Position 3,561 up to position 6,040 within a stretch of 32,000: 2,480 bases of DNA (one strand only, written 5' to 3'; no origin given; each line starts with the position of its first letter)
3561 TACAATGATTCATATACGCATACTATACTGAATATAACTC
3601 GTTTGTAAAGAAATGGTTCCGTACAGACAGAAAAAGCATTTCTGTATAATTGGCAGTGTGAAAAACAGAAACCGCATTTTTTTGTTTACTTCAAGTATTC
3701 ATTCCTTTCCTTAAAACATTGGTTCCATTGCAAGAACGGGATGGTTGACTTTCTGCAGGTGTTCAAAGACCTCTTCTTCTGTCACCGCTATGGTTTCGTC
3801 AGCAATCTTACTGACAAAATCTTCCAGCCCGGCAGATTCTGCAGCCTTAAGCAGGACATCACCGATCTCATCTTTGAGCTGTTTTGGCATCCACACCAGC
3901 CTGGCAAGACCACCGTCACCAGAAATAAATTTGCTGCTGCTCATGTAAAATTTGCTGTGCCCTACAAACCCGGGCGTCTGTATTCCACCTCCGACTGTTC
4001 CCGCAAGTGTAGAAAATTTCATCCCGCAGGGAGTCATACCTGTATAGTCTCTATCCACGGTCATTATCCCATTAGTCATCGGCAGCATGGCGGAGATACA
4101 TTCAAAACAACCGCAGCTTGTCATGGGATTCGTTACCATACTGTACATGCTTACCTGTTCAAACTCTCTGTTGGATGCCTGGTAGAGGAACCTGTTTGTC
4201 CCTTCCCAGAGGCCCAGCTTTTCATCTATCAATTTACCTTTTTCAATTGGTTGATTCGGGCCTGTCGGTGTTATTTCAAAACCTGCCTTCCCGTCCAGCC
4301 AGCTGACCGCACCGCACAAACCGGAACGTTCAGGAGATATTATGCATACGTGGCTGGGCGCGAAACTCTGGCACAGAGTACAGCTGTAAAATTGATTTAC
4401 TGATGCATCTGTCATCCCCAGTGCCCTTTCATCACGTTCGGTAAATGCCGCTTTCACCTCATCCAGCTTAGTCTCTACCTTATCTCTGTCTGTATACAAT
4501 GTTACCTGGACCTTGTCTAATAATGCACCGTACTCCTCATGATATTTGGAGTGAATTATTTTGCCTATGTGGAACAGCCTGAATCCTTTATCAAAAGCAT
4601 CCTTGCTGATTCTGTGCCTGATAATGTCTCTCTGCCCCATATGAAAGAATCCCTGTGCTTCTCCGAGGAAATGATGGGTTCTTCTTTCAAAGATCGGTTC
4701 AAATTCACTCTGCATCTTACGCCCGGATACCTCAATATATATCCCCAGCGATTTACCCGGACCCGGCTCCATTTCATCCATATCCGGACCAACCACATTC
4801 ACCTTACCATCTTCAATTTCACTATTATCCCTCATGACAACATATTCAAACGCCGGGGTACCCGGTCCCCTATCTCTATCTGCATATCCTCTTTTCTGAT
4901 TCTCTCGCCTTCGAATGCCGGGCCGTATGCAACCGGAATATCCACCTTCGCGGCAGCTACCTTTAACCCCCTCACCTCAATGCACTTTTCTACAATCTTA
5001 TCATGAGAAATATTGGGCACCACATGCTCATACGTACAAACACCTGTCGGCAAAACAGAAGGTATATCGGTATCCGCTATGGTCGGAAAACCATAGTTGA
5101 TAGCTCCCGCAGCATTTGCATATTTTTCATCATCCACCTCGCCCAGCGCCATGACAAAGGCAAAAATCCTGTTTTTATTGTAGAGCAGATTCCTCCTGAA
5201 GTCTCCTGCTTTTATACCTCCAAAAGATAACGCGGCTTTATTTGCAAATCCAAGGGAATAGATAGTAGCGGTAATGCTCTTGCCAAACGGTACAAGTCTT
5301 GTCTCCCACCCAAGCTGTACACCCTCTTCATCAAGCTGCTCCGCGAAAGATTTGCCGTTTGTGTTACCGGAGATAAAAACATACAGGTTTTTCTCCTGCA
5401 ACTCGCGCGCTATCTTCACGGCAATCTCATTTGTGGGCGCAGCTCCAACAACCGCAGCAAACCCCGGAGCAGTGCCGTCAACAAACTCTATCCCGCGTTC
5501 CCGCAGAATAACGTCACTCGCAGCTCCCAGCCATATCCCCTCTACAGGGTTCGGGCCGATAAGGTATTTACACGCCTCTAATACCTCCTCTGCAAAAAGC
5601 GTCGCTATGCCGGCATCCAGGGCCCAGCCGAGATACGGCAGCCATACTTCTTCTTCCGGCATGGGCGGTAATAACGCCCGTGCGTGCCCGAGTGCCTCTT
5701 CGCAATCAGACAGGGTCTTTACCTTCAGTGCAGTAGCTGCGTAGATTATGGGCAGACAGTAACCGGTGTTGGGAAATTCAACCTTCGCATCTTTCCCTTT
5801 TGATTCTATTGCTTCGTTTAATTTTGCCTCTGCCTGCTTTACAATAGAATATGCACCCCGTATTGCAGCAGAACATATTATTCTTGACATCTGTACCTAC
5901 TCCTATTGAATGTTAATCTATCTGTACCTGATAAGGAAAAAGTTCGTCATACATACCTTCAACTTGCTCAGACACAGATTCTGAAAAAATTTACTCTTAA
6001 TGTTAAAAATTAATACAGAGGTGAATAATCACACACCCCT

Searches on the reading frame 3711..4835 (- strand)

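Call 73: search_protein_families(library=pfam, proteins=[window:3711-4835:-], max_evalue=0.00001)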
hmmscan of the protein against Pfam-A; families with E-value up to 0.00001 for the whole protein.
window:3711-4835:- (374 aa): 2 families
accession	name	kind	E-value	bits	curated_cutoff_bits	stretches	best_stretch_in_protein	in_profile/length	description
PF19436.4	ACS_CODH_B_C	-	2.7e-119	397.6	25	1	131-374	1-245/245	ACS/CODH beta subunit C-terminal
PF03598.20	CdhC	-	1.2e-45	155.6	24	1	1-120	36-155/155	CO dehydrogenase/acetyl-CoA synthase complex beta subunit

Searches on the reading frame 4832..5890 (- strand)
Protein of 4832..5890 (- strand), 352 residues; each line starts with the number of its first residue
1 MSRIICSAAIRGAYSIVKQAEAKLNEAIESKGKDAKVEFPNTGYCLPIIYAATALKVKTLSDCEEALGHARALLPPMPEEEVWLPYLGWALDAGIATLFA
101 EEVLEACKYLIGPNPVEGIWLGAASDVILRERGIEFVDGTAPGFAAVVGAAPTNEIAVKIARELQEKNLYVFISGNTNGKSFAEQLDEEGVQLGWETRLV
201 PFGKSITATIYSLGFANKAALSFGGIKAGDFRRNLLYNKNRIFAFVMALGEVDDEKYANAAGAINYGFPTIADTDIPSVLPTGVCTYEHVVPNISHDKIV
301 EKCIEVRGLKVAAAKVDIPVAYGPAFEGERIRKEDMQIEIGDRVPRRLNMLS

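Call 10: search_protein_families(library=pfam, proteins=[window:4832-5890:-])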
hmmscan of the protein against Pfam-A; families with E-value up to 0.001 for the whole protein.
window:4832-5890:- (352 aa): 2 families
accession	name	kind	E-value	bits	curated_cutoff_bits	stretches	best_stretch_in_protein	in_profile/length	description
PF18537.6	CODH_A_N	-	2.4e-29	101.6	32.2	1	21-110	1-83/83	Carbon monoxide dehydrogenase subunit alpha N-terminal domain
PF03598.20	CdhC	-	3.9e-06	27.3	24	1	318-343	1-26/155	CO dehydrogenase/acetyl-CoA synthase complex beta subunit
